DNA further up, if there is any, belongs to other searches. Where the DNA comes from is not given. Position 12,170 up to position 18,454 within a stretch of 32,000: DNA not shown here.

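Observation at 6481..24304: Tandem array of three ~1900-2000-aa paralogous T9SS cargo genes of unknown function, occupying 56% of the window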

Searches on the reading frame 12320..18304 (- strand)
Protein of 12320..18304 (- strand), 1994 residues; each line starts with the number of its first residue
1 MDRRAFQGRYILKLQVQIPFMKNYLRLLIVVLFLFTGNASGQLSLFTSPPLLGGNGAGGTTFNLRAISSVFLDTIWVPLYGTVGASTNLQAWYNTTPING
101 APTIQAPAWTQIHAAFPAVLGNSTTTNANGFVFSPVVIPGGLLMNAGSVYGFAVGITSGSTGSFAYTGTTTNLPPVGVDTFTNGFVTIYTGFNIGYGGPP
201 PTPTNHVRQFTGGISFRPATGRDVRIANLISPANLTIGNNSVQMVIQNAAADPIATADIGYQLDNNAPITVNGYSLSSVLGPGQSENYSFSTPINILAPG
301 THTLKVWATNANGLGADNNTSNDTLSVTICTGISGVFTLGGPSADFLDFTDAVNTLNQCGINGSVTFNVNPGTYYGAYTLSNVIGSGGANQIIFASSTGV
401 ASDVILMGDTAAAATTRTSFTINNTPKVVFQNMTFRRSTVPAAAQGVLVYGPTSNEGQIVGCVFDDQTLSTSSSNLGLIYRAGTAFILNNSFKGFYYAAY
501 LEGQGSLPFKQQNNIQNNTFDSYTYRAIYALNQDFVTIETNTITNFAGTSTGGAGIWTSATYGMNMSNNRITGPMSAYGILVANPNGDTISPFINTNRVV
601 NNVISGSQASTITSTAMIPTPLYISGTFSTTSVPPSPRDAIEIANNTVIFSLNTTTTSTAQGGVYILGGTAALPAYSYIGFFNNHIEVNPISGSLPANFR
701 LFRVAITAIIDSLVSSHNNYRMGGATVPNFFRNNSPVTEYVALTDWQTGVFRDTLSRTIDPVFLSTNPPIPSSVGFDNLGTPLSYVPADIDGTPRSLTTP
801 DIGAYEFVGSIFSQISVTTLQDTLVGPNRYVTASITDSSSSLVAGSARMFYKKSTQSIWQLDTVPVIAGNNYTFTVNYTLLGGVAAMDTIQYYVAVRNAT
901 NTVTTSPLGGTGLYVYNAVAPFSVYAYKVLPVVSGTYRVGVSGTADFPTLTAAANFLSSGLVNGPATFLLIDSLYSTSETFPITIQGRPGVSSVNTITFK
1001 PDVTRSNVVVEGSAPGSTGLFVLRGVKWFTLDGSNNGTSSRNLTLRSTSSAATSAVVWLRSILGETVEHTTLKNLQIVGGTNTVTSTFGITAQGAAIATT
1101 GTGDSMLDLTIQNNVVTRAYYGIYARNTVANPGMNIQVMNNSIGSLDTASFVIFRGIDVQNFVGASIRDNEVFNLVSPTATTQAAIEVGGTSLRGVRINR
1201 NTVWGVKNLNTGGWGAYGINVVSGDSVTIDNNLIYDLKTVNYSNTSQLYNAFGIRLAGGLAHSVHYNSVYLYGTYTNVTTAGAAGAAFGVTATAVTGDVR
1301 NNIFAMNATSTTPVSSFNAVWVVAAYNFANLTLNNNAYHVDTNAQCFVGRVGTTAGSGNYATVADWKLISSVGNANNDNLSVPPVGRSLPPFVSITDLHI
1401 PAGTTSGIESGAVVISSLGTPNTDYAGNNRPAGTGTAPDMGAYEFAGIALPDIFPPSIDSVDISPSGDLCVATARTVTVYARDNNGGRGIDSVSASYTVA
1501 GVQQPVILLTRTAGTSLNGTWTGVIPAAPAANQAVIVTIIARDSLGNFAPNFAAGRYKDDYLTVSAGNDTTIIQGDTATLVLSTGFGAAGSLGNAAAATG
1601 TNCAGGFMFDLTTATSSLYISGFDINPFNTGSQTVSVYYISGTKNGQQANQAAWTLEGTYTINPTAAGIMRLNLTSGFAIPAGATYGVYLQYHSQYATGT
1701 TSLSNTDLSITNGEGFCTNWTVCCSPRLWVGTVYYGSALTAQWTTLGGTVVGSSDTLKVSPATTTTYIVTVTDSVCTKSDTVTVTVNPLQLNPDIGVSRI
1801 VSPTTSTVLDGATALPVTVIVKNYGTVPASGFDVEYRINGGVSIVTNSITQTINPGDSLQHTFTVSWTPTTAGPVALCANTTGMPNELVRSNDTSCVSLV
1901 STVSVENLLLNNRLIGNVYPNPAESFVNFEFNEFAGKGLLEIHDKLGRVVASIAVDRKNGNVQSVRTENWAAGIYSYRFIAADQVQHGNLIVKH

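Call 4: search_protein_families(library=pfam, proteins=[window:12320-18304:-], max_evalue=0.1)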
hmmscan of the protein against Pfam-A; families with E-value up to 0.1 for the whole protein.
window:12320-18304:- (1994 aa): 3 families
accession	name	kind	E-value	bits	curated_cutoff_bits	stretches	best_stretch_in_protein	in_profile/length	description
PF18962.6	Por_Secre_tail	-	5.5e-08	33.4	27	1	1918-1987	1-70/75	Secretion system C-terminal sorting domain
PF13229.12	Beta_helix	-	2.4e-07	30.9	25.9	2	478-604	27-139/158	Right handed beta helix region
PF07705.17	CARDB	-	0.00033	21.2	22.7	1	1793-1879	2-81/101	CARDB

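Call 5: search_protein_families(library=ncbifam, proteins=[window:12320-18304:-], max_evalue=0.1)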
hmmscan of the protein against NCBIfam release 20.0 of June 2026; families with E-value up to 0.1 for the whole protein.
window:12320-18304:- (1994 aa): 2 families
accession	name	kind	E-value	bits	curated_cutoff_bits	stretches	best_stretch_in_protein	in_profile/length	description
NF041518.1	choice_anch_Q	domain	3.5e-09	36.8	25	1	1418-1445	32-57/58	choice-of-anchor Q domain-containing protein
TIGR04183.1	Por_Secre_tail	domain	1.1e-06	28.5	23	1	1918-1993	1-72/72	T9SS type A sorting domain-containing protein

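Call 9: search_solved_structures(query=window:12320-18304:-, max_evalue=1)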
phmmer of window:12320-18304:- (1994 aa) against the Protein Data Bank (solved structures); distinct sequences matched with E-value up to 1: 6.
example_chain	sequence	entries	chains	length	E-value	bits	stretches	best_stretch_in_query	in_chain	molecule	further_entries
6avp_A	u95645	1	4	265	0.0058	17.1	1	723-822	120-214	Type II pantothenate kinase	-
6awg_A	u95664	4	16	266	0.0059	17.1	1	723-822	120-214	Type II pantothenate kinase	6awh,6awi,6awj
6ebv_A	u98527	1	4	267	0.0059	17.1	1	723-822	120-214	Type II pantothenate kinase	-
4m7x_A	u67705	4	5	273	0.0062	17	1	723-822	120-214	Type II pantothenate kinase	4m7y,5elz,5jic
4nb4_A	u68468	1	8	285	0.0069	16.8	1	723-822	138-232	Type II pantothenate kinase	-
2ews_A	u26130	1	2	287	0.007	16.8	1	723-822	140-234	Pantothenate kinase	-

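Call 11: find_encoding_contigs(protein=window:12320-18244:-, flank=10000, max_places=6)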
Protein window:12320-18244:- (1974 aa): no gene with exactly this product is on record in the collection.
